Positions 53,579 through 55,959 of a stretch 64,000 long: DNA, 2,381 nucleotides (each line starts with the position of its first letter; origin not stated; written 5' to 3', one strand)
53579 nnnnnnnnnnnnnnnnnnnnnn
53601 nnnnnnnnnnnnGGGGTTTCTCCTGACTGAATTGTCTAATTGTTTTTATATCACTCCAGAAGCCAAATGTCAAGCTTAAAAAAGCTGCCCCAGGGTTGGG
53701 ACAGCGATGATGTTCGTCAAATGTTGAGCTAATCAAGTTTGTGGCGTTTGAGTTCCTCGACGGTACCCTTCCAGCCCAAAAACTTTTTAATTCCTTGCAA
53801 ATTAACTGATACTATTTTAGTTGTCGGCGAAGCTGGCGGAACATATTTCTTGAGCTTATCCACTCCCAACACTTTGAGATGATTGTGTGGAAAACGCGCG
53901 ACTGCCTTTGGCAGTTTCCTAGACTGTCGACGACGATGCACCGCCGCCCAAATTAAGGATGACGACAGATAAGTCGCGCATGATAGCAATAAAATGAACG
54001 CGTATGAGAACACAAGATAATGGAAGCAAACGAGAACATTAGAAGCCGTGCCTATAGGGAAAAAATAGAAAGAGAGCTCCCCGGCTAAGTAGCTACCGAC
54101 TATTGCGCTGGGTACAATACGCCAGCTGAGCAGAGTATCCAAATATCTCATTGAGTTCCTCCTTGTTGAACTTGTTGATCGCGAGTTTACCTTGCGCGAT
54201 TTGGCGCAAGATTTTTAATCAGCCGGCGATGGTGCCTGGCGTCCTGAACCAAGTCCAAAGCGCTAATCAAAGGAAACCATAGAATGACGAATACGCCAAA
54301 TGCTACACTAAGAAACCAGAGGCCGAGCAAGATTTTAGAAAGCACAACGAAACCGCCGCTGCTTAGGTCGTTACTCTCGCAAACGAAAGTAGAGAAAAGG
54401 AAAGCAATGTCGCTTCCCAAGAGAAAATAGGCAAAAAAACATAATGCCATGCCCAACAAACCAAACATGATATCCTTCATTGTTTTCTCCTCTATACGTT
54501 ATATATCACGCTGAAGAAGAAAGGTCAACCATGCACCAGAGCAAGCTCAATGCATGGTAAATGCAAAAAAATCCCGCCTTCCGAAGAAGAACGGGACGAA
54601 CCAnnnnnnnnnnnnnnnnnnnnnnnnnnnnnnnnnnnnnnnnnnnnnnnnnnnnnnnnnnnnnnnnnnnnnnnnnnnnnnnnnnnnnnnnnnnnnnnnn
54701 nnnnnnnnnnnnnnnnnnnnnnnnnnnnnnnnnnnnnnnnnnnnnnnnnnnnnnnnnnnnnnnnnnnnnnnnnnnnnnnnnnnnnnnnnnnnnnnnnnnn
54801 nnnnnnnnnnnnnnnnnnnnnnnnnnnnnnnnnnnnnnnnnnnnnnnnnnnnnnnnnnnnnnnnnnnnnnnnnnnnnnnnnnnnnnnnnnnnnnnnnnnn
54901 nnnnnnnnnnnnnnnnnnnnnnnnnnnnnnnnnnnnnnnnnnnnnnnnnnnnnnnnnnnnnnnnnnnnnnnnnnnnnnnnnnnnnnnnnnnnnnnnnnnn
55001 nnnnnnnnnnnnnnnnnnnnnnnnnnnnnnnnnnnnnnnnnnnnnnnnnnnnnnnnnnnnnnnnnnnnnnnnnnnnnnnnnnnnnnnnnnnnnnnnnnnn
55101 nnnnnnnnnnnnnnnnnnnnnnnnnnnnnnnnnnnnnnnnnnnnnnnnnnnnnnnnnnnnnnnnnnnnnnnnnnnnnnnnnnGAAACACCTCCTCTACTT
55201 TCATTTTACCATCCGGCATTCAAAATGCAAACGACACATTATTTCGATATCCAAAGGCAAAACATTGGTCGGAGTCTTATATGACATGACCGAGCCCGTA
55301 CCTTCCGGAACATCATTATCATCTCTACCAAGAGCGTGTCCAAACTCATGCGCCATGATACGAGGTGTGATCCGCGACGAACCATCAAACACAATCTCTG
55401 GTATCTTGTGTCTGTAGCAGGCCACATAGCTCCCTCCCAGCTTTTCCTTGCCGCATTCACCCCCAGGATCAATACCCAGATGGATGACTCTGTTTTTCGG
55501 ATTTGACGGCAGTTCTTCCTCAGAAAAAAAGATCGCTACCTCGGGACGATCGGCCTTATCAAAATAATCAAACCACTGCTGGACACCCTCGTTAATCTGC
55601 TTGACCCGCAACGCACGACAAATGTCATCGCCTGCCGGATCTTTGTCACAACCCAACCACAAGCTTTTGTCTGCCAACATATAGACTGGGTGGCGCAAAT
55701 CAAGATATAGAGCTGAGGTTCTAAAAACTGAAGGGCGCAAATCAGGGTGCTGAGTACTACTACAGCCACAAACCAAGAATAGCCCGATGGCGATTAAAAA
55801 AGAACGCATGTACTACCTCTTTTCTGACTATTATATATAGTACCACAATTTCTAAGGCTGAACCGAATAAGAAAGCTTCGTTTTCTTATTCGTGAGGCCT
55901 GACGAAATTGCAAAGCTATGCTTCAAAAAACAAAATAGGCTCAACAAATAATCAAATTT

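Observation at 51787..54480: Array of six paralogous small membrane-protein genes, each framed by a repeated hairpin-terminator plus promoter cassette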

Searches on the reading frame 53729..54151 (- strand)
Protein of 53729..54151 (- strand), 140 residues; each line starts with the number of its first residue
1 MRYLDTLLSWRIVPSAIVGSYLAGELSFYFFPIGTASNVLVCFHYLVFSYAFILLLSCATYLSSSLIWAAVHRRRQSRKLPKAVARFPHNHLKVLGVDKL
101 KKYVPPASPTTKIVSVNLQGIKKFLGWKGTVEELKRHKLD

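Call 9: search_protein_families(library=pfam, proteins=[window:53729-54151:-], max_evalue=1)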
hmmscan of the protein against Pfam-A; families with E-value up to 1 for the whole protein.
window:53729-54151:- (140 aa): 1 family
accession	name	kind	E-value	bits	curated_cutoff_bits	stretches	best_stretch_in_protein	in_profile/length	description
PF25228.1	Lips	-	0.56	8.7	27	1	30-68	585-623/892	Lips protein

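Call 45: find_homologous_proteins(query=A5, max_evalue=0.01)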
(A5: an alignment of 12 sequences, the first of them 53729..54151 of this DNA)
Query A5 (12 sequences) (140 aa, profile of the alignment): 6 proteins with E <= 0.01 among 3233 candidates.
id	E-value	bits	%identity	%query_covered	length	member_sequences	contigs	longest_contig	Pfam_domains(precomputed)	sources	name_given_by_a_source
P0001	8.2e-30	121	34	39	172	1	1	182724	-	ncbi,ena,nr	ncbi:MAG: hypothetical protein G01um101413_731 [Parcubacteria group bacterium Gr01-1014_13]|nr:MAG: 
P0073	1.4e-24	104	100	100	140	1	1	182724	-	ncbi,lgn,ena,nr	ncbi:MAG: hypothetical protein G01um101413_735 [Parcubacteria group bacterium Gr01-1014_13]|nr:MAG: 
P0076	2.6e-16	77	-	-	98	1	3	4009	-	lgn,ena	-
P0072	5.0e-14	70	33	30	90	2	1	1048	-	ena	-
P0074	1.9e-12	65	-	-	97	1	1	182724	-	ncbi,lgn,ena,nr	ncbi:MAG: hypothetical protein G01um101413_736 [Parcubacteria group bacterium Gr01-1014_13]|nr:MAG: 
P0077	6.9e-4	38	77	49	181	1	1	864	-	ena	-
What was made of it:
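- Tried and rejected: A broader 12-sequence profile added two more (call 45).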

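Call 49: find_encoding_contigs(protein=P0077, flank=3000, max_places=4)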
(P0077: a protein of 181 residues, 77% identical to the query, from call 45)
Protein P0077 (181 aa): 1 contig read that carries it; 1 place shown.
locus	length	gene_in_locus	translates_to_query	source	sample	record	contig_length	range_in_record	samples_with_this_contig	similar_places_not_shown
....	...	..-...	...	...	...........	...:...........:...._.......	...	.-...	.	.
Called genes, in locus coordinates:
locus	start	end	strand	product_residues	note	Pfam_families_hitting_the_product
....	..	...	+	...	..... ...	-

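Call 74: predict_structure(alignment_id=A6)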
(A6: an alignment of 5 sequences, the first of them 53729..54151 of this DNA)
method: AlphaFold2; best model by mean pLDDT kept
length: 140 residues; sequences in the alignment: 5
mean_pLDDT: 63.2   pTM: 0.33
mean pLDDT of the five models: 63.2, 62.8, 61.2, 59.2, 58.1
residues with pLDDT >= 90: 0; 70-90: 58; 50-70: 40; < 50: 42
segments of 3 or more residues with pLDDT < 50: 1-4, 82-101, 103-115, 138-140
pLDDT, mean of each block of 10 residues (from residue 1): 50 63 73 75 82 83 82 67 43 43 45 50 70 59
secondary structure, 60 per line:
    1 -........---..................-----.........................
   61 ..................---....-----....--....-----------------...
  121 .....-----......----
elements in order: H2-9 H13-30 H36-78 H82-85 H91-94 H97-100 H118-125 H131-136
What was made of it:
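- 53729..54151 (-): G2, 140 aa: a 2-TM hairpin plus the tail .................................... Probably co-transcribed with G1. In the AF2 model the TM hairpin has moderate confidence and the tail has pLDDT below 50 (call 74).
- The AF2 model of G2 shows a helical hairpin and a tail with pLDDT below 50 (call 74).
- Tried and rejected: Confidence was too low in the tail to justify a fold search (call 74).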

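Call 77: search_protein_families(library=phrogs, proteins=[window:53729-54151:-], max_evalue=0.1)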
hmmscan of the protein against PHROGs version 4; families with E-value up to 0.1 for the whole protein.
window:53729-54151:- (140 aa): 0 families

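Call 78: search_protein_families(library=padloc, proteins=[window:53729-54151:-], max_evalue=0.1)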
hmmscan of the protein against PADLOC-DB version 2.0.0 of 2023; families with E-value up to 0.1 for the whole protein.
window:53729-54151:- (140 aa): 0 families

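Call 79: search_protein_families(library=ncbifam, proteins=[window:53729-54151:-], max_evalue=0.1)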
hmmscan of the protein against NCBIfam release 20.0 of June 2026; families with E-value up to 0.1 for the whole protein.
window:53729-54151:- (140 aa): 0 families

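Call 84: find_related_loci(query=window:53729-54151:-, collection=viral_contigs, flank=5000)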
Query window:53729-54151:- (140 aa) in viral_contigs; peptide patterns used: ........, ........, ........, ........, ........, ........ (x = any residue, [..] = any of these).
44 stretches matched a pattern, but none encodes a relative of the query by tblastn (E <= 1e-3).

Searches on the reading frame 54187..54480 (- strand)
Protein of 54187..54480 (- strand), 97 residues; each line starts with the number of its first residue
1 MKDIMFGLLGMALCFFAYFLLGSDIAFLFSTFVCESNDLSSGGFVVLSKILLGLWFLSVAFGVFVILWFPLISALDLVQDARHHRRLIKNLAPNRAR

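Call 9: search_protein_families(library=pfam, proteins=[window:54187-54480:-], max_evalue=1)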
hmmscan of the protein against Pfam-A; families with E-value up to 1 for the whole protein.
window:54187-54480:- (97 aa): 0 families

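Call 77: search_protein_families(library=phrogs, proteins=[window:54187-54480:-], max_evalue=0.1)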
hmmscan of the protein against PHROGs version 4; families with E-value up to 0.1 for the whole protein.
window:54187-54480:- (97 aa): 1 family
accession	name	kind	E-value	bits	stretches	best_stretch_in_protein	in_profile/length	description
phrog_14452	-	unknown function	0.0042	18.1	1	35-86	42-94/105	-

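Call 78: search_protein_families(library=padloc, proteins=[window:54187-54480:-], max_evalue=0.1)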
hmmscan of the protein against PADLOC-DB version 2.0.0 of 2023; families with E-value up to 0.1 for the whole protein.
window:54187-54480:- (97 aa): 0 families

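Call 79: search_protein_families(library=ncbifam, proteins=[window:54187-54480:-], max_evalue=0.1)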
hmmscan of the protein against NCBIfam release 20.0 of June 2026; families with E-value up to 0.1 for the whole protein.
window:54187-54480:- (97 aa): 0 families

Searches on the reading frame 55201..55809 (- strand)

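Call 9: search_protein_families(library=pfam, proteins=[window:55201-55809:-], max_evalue=1)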
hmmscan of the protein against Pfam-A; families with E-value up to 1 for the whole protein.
window:55201-55809:- (202 aa): 1 family
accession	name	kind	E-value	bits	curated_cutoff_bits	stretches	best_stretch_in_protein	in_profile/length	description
PF13583.11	Reprolysin_4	-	0.016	15.3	22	1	117-177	106-164/203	Metallo-peptidase family M12B Reprolysin-like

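Call 77: search_protein_families(library=phrogs, proteins=[window:55201-55809:-], max_evalue=0.1)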
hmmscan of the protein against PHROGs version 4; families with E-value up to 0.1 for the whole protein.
window:55201-55809:- (202 aa): 0 families

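Call 78: search_protein_families(library=padloc, proteins=[window:55201-55809:-], max_evalue=0.1)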
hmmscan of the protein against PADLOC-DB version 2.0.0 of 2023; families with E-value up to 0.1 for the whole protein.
window:55201-55809:- (202 aa): 0 families

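Call 79: search_protein_families(library=ncbifam, proteins=[window:55201-55809:-], max_evalue=0.1)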
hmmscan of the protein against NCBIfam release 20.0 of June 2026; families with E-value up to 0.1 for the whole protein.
window:55201-55809:- (202 aa): 0 families
